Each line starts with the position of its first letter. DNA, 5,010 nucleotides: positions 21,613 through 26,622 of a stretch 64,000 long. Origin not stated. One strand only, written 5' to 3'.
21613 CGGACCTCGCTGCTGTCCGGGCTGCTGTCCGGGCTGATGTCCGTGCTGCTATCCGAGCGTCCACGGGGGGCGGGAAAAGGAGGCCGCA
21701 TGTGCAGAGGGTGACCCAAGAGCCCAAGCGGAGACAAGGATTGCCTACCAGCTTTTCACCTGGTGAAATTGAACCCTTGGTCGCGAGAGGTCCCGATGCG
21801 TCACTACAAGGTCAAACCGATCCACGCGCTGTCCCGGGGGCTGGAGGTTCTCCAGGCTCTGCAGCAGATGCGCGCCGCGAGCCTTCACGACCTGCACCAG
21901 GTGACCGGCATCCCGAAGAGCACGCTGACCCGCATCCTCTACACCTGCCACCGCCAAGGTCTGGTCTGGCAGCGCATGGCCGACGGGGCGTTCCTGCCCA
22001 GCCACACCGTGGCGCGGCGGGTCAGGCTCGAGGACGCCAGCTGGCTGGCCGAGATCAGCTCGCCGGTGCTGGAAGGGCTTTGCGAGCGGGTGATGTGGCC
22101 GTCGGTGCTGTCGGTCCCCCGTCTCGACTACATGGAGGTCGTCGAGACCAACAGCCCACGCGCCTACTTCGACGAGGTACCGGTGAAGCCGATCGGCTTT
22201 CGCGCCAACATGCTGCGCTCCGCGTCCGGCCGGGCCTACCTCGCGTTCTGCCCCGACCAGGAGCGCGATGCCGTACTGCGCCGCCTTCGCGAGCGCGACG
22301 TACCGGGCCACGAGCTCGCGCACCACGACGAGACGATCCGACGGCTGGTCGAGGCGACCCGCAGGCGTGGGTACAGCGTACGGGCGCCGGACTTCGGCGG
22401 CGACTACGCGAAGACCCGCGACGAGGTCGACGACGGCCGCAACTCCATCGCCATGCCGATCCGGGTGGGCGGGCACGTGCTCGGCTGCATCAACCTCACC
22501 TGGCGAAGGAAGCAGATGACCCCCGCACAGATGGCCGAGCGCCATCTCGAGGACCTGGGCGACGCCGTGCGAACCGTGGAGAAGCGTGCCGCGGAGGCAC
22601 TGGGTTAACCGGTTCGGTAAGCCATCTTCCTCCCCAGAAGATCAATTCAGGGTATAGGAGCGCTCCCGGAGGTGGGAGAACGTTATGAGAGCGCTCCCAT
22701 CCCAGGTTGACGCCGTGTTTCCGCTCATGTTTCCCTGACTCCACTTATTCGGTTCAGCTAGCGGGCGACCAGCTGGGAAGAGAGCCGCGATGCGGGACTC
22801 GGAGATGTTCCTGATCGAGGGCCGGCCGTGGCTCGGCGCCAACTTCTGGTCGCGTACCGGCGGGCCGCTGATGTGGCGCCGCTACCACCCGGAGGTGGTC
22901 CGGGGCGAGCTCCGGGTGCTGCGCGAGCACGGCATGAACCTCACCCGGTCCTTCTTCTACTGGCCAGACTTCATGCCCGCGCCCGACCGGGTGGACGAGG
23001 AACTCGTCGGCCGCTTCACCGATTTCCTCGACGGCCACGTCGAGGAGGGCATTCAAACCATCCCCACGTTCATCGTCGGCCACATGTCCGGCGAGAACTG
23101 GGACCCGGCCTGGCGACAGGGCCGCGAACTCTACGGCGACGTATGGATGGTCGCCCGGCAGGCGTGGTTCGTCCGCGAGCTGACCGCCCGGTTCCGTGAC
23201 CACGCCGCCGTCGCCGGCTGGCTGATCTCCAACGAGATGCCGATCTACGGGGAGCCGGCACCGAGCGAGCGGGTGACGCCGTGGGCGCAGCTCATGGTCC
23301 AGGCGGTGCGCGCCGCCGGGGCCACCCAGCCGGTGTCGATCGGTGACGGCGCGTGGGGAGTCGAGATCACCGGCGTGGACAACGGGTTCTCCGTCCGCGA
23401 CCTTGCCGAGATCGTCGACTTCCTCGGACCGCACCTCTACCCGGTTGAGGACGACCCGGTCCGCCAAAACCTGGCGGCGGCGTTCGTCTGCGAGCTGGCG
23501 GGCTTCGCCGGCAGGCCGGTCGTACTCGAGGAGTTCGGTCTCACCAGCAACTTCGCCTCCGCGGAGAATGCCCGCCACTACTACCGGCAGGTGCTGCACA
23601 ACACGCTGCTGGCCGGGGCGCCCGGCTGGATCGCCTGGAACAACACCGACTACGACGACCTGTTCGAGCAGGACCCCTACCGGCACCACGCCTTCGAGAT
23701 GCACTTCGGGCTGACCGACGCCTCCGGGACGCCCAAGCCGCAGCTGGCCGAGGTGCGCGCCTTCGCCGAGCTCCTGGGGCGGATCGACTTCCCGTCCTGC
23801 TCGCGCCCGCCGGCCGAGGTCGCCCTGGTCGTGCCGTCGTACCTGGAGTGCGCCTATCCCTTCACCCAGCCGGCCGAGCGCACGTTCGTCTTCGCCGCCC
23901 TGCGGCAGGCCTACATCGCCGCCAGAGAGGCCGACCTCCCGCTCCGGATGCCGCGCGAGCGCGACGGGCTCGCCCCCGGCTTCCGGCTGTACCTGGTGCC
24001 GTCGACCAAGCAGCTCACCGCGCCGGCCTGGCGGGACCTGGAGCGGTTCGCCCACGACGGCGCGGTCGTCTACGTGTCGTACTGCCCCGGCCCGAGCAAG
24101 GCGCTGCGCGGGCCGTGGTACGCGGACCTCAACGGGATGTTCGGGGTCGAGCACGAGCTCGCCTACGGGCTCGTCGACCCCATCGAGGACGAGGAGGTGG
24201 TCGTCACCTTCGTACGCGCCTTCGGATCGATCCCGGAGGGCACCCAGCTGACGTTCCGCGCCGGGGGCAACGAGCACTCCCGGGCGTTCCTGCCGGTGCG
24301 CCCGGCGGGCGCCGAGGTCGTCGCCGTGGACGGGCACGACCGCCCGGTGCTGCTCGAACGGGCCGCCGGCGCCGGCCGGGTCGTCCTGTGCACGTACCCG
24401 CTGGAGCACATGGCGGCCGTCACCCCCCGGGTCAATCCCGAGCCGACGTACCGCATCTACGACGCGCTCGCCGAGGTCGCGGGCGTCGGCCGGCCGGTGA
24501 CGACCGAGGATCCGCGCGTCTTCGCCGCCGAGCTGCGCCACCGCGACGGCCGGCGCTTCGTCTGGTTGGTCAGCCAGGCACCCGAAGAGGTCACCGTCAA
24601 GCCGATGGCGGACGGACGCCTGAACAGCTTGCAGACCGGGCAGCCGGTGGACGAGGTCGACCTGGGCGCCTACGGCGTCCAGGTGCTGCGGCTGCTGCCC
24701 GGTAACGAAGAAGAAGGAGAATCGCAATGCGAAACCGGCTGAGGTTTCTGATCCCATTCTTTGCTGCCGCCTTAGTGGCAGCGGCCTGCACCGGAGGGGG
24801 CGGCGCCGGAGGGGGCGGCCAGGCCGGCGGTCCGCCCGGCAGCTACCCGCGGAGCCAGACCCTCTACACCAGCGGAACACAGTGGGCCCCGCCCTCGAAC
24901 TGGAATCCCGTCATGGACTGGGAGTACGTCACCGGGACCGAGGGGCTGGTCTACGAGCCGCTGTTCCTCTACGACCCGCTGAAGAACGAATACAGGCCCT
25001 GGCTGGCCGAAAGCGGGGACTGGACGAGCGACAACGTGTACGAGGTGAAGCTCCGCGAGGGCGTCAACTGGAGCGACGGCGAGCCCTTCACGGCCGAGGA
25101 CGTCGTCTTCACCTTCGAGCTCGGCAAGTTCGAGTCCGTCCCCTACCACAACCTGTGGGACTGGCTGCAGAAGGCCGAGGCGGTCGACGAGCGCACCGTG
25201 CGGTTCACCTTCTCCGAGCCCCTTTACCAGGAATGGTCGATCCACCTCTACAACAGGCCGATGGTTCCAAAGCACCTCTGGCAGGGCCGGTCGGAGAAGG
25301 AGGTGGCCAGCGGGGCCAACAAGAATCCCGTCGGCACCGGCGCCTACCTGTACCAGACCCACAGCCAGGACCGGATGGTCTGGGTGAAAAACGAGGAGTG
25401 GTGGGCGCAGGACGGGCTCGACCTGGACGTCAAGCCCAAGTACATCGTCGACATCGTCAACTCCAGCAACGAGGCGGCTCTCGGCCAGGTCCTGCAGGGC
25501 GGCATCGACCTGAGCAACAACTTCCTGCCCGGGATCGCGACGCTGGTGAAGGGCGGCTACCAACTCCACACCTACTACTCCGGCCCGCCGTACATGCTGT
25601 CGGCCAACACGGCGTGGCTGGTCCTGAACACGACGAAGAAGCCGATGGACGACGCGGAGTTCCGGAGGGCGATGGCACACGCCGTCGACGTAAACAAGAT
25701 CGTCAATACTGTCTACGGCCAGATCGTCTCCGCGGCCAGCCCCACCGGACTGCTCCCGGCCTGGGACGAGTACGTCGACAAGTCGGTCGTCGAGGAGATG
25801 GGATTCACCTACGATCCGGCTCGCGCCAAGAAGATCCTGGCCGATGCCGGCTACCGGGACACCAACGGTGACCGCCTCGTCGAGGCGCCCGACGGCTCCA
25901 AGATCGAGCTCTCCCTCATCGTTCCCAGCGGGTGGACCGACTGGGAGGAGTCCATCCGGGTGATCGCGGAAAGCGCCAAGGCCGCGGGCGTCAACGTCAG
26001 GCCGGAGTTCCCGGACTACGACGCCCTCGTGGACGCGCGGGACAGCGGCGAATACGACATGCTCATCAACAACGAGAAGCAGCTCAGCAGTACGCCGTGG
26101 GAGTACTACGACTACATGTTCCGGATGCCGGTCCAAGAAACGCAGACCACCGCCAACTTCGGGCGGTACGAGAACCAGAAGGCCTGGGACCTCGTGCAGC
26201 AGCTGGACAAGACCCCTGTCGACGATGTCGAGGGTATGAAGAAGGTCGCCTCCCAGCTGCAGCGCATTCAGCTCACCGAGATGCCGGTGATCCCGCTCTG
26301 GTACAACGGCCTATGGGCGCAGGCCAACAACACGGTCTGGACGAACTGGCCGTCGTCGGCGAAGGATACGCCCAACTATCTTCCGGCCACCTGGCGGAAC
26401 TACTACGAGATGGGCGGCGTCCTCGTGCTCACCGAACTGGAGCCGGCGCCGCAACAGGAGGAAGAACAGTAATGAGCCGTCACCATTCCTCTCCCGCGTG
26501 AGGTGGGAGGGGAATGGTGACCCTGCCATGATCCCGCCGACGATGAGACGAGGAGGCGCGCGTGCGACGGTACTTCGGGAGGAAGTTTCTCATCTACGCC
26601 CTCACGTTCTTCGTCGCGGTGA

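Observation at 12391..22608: Operon coupling a split PEP-synthase-like phosphotransferase to a three-part biotin carboxylase, acetoacetate-CoA ligase and a HAD phosphatase: candidate undescribed carboxylation pathway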

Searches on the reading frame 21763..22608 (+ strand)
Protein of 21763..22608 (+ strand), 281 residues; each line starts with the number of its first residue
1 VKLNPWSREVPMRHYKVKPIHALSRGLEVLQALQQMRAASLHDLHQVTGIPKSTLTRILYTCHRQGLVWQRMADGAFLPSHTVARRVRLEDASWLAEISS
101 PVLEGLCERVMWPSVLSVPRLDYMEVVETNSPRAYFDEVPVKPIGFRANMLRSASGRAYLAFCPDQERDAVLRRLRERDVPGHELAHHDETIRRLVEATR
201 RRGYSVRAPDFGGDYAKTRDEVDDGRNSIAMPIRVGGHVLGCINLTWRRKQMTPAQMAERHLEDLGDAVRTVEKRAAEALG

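Call 4: search_protein_families(library=pfam, proteins=[window:21763-22608:+], max_evalue=0.001)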
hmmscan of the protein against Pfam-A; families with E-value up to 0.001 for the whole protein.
window:21763-22608:+ (281 aa): 3 families
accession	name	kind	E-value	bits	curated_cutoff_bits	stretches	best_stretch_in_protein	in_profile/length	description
PF09339.16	HTH_IclR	-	4.4e-10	39.6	22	1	22-70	1-50/52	IclR helix-turn-helix domain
PF01614.24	IclR_C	-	3.8e-06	27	24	1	99-272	13-172/174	Bacterial transcriptional regulator IclR C-terminal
PF25213.1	HVO_A0261_N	-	1.2e-05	25.5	35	0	25-71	12-57/86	HVO_A0261 N-terminal domain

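Call 5: search_protein_families(library=ncbifam, proteins=[window:21763-22608:+], max_evalue=0.001)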
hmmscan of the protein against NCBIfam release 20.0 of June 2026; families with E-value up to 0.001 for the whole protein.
window:21763-22608:+ (281 aa): 7 families
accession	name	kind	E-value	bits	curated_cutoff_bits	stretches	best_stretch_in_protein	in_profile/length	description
NF007341.0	PRK09834.1-3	equivalog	1.2e-39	136.1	269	1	18-275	5-257/274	DNA-binding transcriptional regulator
NF007342.0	PRK09834.1-4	equivalog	3.2e-37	128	251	1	17-279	8-259/263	DNA-binding transcriptional regulator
NF007339.0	PRK09834.1-1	equivalog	4e-31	108.3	299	1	17-274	17-264/271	DNA-binding transcriptional regulator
TIGR02431.1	pcaR_pcaU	subfamily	9.2e-19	67.7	284.75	1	20-274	5-246/248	beta-ketoadipate pathway transcriptional regulators, PcaR/PcaU/PobR family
NF045644.1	TransRegBhcR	equivalog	7.6e-14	51.6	350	1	17-206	19-206/267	HTH-type transcriptional regulator BhcR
NF008601.2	PRK11569.1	equivalog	1.5e-09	37.4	380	1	20-206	26-213/276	glyoxylate bypass operon transcriptional repressor IclR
NF011671.1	PRK15090.1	equivalog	0.00026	20.3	275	0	18-71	8-61/256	DNA-binding transcriptional regulator KdgR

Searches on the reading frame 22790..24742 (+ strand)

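Call 7: search_protein_families(library=pfam, proteins=[window:22790-24742:+], max_evalue=0.0001)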
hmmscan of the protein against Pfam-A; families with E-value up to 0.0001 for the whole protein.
window:22790-24742:+ (650 aa): 1 family
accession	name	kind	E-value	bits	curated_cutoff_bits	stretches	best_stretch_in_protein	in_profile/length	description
PF00150.24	Cellulase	-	7.9e-10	39.1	23.5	1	44-287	30-270/272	Cellulase (glycosyl hydrolase family 5)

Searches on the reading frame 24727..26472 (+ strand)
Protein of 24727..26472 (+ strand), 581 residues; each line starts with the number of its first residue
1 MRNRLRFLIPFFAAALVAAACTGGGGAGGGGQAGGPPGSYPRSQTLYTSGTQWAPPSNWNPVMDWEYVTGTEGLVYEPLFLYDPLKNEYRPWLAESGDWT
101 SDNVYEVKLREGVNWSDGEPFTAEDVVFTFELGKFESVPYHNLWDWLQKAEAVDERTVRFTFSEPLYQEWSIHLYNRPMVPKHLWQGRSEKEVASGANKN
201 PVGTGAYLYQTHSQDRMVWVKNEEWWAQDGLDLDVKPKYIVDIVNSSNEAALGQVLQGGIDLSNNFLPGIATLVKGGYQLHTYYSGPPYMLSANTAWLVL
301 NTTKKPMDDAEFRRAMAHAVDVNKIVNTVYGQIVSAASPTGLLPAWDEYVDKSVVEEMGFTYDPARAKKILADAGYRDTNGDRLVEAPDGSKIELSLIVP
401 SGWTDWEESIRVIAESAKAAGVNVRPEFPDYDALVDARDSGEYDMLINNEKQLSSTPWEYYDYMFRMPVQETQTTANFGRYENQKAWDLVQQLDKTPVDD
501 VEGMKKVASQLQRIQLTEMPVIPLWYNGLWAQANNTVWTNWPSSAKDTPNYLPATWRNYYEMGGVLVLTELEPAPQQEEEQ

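Call 7: search_protein_families(library=pfam, proteins=[window:24727-26472:+], max_evalue=0.0001)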
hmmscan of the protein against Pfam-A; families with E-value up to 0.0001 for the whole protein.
window:24727-26472:+ (581 aa): 1 family
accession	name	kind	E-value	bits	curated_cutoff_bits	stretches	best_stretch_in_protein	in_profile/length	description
PF00496.27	SBP_bac_5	-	3.2e-68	230.9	32.4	1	88-465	1-361/368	Bacterial extracellular solute-binding proteins, family 5 Middle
